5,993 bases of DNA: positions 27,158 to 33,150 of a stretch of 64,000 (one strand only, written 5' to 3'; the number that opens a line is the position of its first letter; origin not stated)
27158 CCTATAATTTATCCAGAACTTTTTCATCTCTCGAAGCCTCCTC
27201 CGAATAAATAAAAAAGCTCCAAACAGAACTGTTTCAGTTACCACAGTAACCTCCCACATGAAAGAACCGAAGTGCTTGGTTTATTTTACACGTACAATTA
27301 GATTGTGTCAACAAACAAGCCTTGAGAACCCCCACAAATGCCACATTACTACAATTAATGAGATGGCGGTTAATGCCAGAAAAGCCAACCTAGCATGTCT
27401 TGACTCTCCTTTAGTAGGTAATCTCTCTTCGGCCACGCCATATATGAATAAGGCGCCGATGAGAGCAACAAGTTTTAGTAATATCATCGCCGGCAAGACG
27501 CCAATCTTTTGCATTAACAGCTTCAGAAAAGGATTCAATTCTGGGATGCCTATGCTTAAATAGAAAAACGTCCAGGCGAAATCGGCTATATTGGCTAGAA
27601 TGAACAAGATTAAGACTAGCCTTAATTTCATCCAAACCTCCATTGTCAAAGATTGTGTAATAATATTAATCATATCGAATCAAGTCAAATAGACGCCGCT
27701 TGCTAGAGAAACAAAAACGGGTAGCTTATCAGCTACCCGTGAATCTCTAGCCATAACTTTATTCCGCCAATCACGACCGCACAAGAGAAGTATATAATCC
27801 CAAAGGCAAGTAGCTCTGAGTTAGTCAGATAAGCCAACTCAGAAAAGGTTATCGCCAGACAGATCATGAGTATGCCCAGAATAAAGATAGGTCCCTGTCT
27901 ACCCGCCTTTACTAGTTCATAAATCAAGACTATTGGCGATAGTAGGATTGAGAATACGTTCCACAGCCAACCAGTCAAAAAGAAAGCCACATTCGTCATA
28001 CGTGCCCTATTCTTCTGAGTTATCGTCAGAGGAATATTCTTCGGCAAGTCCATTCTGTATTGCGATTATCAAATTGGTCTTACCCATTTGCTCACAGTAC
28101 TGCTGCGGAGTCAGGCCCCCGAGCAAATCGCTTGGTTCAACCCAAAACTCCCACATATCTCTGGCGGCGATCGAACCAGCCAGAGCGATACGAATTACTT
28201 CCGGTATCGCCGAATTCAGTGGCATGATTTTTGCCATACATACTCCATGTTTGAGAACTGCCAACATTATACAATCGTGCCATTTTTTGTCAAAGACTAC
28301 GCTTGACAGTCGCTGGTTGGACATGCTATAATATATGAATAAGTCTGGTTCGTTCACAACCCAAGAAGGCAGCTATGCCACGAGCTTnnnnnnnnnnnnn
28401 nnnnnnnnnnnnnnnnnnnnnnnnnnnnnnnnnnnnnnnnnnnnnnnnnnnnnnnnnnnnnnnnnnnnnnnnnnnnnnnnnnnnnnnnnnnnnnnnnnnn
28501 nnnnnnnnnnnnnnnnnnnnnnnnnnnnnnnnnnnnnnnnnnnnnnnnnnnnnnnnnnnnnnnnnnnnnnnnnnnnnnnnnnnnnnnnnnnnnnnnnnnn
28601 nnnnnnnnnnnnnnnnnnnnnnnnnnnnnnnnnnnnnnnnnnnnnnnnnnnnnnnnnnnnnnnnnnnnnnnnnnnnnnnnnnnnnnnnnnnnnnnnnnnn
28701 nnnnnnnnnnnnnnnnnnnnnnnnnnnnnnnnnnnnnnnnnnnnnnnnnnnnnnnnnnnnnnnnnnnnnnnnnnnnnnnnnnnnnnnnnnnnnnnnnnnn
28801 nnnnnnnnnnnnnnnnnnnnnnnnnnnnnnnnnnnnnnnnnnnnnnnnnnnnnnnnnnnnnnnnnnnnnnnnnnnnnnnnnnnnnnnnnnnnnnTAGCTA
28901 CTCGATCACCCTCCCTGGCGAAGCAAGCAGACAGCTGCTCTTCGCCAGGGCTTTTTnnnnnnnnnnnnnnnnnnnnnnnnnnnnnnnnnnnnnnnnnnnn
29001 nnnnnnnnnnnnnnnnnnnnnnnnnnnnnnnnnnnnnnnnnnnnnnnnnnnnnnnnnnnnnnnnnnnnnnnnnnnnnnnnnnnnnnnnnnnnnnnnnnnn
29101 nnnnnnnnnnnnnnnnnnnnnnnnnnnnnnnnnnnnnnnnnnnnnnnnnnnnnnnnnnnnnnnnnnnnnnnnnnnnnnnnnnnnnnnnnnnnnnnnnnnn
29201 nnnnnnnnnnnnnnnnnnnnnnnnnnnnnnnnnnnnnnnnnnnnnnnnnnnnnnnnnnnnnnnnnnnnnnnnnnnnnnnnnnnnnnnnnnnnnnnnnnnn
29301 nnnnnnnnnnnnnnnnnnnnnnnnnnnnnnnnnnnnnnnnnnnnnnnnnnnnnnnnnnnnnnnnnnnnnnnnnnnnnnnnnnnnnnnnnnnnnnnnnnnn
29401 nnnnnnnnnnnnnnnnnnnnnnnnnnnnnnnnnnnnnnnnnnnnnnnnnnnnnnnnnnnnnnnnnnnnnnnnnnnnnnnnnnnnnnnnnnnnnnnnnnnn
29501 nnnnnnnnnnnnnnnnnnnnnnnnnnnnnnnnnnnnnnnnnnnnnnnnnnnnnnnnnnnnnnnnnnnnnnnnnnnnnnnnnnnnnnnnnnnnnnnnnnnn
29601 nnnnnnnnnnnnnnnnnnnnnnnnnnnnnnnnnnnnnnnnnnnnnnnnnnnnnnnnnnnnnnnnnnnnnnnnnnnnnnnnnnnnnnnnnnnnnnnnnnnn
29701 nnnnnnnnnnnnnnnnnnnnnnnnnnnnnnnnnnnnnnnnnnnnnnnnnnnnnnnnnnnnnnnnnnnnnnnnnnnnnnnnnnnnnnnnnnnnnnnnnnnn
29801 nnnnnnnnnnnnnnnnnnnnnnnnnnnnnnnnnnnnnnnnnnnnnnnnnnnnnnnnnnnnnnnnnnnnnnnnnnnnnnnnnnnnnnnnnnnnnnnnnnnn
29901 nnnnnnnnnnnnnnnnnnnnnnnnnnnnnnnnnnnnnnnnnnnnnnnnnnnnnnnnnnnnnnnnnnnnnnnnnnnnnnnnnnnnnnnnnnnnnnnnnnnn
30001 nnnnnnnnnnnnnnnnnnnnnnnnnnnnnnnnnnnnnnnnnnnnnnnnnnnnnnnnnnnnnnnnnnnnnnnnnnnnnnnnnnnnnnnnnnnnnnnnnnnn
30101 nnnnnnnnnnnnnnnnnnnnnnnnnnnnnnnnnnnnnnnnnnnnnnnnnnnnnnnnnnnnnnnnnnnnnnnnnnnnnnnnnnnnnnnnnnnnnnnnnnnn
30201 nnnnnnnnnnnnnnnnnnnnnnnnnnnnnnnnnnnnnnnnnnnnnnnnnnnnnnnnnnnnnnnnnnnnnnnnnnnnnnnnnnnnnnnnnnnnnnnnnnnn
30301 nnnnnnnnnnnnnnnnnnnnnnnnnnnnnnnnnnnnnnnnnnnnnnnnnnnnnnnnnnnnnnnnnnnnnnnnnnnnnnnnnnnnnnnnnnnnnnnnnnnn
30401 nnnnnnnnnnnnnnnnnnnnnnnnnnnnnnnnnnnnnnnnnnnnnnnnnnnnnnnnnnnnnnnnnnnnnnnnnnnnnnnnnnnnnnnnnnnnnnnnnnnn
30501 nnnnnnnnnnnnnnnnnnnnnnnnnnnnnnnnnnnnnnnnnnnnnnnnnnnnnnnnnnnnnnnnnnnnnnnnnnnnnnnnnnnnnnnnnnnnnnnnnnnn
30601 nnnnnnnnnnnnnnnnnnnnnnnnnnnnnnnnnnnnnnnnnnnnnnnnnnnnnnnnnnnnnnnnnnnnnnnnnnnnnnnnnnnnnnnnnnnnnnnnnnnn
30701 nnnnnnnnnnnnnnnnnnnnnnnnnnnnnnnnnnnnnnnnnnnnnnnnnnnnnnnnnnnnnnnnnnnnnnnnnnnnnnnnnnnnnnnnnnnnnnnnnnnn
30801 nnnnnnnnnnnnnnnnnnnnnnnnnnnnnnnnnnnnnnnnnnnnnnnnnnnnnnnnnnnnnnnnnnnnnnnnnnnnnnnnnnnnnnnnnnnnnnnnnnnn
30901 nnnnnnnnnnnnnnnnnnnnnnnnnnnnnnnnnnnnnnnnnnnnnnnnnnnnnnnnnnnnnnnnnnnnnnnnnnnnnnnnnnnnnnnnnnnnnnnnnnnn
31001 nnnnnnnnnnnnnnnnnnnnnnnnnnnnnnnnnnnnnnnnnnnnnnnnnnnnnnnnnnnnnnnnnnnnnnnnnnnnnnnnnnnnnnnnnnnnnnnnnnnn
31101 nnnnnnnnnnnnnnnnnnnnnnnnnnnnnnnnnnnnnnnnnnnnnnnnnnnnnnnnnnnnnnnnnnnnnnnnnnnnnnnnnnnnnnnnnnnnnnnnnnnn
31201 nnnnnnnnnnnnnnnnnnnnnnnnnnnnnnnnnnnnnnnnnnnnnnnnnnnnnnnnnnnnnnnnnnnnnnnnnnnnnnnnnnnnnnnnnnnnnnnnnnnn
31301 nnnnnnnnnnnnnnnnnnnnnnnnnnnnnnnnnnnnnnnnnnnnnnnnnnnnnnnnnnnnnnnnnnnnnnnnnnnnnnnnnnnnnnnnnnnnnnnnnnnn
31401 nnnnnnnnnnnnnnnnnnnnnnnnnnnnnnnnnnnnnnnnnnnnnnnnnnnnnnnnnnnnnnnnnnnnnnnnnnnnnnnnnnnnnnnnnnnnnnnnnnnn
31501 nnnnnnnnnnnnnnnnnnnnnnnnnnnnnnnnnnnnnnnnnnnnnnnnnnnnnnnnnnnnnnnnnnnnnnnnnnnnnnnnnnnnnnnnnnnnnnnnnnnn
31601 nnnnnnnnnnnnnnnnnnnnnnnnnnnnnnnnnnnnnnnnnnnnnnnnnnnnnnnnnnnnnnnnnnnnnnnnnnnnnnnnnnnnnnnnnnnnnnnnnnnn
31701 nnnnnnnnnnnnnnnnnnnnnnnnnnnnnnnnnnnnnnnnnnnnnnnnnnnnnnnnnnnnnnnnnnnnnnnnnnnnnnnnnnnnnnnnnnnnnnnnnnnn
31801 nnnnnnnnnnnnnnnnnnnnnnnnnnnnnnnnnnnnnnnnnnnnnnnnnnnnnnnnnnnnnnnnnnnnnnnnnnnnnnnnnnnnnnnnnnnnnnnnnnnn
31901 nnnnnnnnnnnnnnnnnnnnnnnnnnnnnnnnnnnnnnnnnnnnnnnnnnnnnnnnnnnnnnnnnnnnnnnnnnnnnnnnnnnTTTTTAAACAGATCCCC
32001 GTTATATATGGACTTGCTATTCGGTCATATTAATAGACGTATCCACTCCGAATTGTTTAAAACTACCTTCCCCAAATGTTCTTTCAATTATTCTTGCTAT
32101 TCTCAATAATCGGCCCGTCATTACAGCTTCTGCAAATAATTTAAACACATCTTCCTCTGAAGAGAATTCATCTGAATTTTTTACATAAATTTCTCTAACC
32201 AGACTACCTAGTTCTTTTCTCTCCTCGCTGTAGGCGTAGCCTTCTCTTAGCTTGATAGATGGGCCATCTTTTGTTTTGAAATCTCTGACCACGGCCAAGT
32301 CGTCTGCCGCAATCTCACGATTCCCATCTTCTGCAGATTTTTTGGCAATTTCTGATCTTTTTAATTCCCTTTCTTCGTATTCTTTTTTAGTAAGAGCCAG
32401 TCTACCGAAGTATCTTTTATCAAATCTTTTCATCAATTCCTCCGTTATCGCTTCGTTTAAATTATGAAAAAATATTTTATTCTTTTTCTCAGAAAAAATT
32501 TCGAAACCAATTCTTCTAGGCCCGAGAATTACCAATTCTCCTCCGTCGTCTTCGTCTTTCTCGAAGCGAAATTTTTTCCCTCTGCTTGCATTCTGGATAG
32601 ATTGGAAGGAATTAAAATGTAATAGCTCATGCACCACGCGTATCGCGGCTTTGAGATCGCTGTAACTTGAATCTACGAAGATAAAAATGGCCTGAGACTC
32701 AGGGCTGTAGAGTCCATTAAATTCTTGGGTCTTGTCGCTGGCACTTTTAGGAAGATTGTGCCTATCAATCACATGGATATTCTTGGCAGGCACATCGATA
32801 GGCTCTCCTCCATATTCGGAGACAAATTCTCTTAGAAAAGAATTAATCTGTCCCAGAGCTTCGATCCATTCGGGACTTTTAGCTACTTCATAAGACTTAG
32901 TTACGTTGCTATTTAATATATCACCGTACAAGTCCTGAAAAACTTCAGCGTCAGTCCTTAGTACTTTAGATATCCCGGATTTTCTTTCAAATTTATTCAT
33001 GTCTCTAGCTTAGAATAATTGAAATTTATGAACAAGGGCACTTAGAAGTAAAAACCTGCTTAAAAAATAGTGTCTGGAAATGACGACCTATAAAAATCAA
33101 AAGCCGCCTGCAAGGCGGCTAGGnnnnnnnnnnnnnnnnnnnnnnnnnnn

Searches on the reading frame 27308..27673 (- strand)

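Call 85: search_protein_families(library=pfam, proteins=[window:27308-27673:-], max_evalue=0.001)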
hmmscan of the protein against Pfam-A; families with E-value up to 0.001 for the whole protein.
window:27308-27673:- (121 aa): 1 family
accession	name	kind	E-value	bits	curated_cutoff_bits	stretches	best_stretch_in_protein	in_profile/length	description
PF18902.5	DUF5658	-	5.5e-10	40.3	25.2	1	26-113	2-82/82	Domain of unknown function (DUF5658)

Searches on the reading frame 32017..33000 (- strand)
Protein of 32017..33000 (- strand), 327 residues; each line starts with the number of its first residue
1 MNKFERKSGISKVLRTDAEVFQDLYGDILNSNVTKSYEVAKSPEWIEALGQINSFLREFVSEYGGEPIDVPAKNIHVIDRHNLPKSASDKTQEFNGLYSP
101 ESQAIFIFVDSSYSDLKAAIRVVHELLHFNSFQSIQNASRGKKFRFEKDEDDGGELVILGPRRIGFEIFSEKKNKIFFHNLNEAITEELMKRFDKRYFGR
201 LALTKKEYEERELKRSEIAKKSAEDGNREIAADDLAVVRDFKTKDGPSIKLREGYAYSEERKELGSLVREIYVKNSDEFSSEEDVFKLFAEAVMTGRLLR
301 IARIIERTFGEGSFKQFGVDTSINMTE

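Call 4: search_protein_families(library=pfam, proteins=[window:32017-33000:-], max_evalue=1)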
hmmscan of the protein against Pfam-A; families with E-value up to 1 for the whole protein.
window:32017-33000:- (327 aa): 1 family
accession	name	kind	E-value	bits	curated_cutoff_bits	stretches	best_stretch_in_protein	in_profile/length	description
PF20352.3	DUF6647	-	0.29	11.3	24.1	1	89-130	80-121/174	Domain of unknown function (DUF6647)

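Call 29: find_homologous_proteins(query=window:32017-33000:-)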
Query window:32017-33000:- (327 aa): 11 proteins with E <= 0.001 among 2292 candidates.
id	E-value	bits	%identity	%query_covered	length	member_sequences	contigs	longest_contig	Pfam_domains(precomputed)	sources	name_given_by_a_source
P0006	1.3e-207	706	100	100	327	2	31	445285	-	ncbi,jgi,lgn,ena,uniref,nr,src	ncbi:MAG: hypothetical protein UW46_C0001G0133 [Candidatus Yanofskybacteria bacterium GW2011_GWF1_44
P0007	7.9e-169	579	80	100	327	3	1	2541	-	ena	-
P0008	9.6e-168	575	81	100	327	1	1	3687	-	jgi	jgi:hypothetical protein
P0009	3.7e-164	564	79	100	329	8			-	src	-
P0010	2.1e-89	318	83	54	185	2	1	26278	-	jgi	-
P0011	3.4e-86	308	72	63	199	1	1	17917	-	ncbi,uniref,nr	ncbi:MAG: hypothetical protein UT53_C0014G0020 [Candidatus Yanofskybacteria bacterium GW2011_GWD2_39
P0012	1.7e-62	230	74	45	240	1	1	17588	PF01934.23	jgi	-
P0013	4.9e-38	149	35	89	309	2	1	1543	-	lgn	-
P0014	9.5e-36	142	32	97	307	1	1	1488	-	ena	-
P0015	2.5e-13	68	28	94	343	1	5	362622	-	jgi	jgi:hypothetical protein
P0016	5.6e-10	57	29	60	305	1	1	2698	-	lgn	-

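Call 30: search_protein_families(library=ncbifam, proteins=[window:32017-33000:-], max_evalue=1)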
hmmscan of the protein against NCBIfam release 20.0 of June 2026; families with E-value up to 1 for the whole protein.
window:32017-33000:- (327 aa): 1 family
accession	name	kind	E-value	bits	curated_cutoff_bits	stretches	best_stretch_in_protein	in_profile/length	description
NF038145.1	Hvo_1808_fam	equivalog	0.0068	15.7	200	1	86-148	101-162/432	Hvo_1808 family surface protein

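Call 31: search_protein_families(library=padloc, proteins=[window:32017-33000:-], max_evalue=1)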
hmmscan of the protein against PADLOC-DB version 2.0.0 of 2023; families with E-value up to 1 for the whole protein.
window:32017-33000:- (327 aa): 0 families

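Call 32: find_encoding_contigs(protein=P0006, flank=4000, max_places=10)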
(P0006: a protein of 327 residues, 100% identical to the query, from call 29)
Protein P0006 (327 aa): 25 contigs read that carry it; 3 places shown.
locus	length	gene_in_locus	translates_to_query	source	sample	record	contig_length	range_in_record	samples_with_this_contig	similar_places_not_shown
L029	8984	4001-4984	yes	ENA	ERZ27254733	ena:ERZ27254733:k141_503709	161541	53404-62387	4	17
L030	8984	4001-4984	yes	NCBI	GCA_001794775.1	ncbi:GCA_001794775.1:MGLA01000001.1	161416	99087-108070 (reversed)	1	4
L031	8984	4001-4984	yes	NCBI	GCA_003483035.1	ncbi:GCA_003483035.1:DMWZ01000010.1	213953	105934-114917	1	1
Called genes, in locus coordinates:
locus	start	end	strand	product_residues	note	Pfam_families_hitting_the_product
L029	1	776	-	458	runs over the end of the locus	PF01071:GARS_A, PF02843:GARS_C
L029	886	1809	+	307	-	PF09924:LPG_synthase_C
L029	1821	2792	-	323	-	PF01018:GTP1_OBG, PF03193:RsgA_GTPase (faint), PF01926:MMR_HSR1, PF02421:FeoB_N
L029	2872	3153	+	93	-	-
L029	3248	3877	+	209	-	-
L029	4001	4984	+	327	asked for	-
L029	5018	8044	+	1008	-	PF00580:UvrD-helicase, PF13245:AAA_19, PF13361:UvrD_C, PF13538:UvrD_C_2 (faint), PF12705:PDDEXK_1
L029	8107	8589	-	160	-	-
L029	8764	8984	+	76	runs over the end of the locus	-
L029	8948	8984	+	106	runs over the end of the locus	-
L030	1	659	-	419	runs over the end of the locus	PF01071:GARS_A, PF02843:GARS_C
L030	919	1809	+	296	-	PF09924:LPG_synthase_C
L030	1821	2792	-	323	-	PF01018:GTP1_OBG, PF03193:RsgA_GTPase (faint), PF01926:MMR_HSR1, PF02421:FeoB_N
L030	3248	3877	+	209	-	-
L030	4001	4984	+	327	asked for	-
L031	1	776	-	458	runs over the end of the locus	PF01071:GARS_A, PF02843:GARS_C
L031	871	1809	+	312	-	PF09924:LPG_synthase_C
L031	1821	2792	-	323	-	PF01018:GTP1_OBG, PF03193:RsgA_GTPase (faint), PF01926:MMR_HSR1, PF02421:FeoB_N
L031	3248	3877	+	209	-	-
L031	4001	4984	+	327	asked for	-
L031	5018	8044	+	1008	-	PF00580:UvrD-helicase, PF13245:AAA_19, PF13361:UvrD_C, PF13538:UvrD_C_2 (faint), PF12705:PDDEXK_1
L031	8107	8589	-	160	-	-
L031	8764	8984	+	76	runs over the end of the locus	-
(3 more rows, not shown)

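Call 33: find_encoding_contigs(protein=P0008, flank=5000)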
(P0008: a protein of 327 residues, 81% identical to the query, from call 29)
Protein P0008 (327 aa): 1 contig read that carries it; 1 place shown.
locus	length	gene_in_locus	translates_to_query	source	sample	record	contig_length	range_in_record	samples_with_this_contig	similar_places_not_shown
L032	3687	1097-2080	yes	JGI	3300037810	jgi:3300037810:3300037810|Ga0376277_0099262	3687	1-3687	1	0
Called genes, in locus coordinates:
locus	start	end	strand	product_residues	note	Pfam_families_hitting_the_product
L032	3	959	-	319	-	?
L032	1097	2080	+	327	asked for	-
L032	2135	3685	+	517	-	?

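Call 34: find_encoding_contigs(protein=P0007, flank=5000)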
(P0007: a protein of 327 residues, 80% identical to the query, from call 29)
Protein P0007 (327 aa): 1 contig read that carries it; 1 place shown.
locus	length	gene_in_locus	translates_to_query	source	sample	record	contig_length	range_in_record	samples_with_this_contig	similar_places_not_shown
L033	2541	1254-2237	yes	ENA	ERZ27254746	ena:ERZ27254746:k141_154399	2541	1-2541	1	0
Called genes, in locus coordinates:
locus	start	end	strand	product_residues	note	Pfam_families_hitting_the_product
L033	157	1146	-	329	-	PF01018:GTP1_OBG, PF01926:MMR_HSR1, PF02421:FeoB_N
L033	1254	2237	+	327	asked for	-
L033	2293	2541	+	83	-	?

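Call 37: find_encoding_contigs(protein=P0010, flank=6000)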
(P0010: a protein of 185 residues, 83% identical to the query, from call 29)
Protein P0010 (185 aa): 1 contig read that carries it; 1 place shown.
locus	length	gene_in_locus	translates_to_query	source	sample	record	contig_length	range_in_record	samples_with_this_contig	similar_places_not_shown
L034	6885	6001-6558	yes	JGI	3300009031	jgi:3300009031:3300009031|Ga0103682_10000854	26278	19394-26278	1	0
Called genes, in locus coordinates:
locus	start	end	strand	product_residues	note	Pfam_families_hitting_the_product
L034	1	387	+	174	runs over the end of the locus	PF04191:PEMT, PF04140:ICMT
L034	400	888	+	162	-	PF20603:Bact_hydrolase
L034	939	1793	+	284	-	-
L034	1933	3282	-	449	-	PF01071:GARS_A, PF02843:GARS_C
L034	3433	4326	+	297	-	PF09924:LPG_synthase_C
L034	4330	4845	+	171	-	PF00293:NUDIX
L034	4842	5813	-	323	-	PF01018:GTP1_OBG, PF01926:MMR_HSR1, PF02421:FeoB_N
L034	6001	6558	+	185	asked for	-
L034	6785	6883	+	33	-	?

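Call 38: find_encoding_contigs(protein=P0011, flank=6000)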
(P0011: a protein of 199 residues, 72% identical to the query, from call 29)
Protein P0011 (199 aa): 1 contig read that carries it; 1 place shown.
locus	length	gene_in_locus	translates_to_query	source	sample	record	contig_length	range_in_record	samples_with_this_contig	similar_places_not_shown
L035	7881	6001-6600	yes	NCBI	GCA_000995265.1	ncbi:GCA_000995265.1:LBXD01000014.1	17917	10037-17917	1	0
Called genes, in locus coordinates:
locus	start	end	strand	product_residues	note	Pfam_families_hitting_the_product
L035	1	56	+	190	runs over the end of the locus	PF04140:ICMT, PF04191:PEMT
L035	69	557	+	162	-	PF20603:Bact_hydrolase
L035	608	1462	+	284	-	-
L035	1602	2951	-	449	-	PF01071:GARS_A, PF02843:GARS_C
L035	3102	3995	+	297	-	PF09924:LPG_synthase_C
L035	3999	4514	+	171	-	PF00293:NUDIX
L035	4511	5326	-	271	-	PF01018:GTP1_OBG, PF03193:RsgA_GTPase (faint), PF01926:MMR_HSR1, PF02421:FeoB_N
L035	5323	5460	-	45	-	PF01018:GTP1_OBG (weak)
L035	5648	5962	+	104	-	-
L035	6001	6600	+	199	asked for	-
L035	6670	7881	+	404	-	PF00580:UvrD-helicase, PF13604:AAA_30 (faint), PF13245:AAA_19, PF11181:YflT (faint), PF13361:UvrD_C (weak)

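Call 39: find_encoding_contigs(protein=P0012, flank=6000)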
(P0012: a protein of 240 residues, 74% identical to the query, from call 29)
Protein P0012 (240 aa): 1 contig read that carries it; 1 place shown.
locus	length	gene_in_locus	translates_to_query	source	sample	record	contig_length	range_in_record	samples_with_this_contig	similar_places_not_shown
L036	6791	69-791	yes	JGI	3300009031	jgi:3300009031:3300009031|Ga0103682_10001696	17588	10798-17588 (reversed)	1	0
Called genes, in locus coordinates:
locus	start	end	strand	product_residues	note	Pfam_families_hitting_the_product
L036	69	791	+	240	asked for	PF01934:HepT-like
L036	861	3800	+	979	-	PF00580:UvrD-helicase, PF13245:AAA_19, PF13604:AAA_30 (faint), PF13361:UvrD_C, PF13538:UvrD_C_2 (faint), PF12705:PDDEXK_1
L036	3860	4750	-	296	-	PF01145:Band_7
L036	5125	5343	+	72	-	-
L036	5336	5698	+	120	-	PF18902:DUF5658 (weak)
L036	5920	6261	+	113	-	-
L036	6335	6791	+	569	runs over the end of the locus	PF01411:tRNA-synt_2c, PF07973:tRNA_SAD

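Call 57: search_protein_families(library=phrogs, proteins=[window:32017-33000:-], max_evalue=1)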
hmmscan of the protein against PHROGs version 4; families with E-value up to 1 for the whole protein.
window:32017-33000:- (327 aa): 2 families
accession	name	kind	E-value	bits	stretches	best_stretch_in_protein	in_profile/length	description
phrog_9367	-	unknown function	0.022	15.6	1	81-131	32-82/122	-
phrog_7647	-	unknown function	0.31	12.2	1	258-285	8-31/75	-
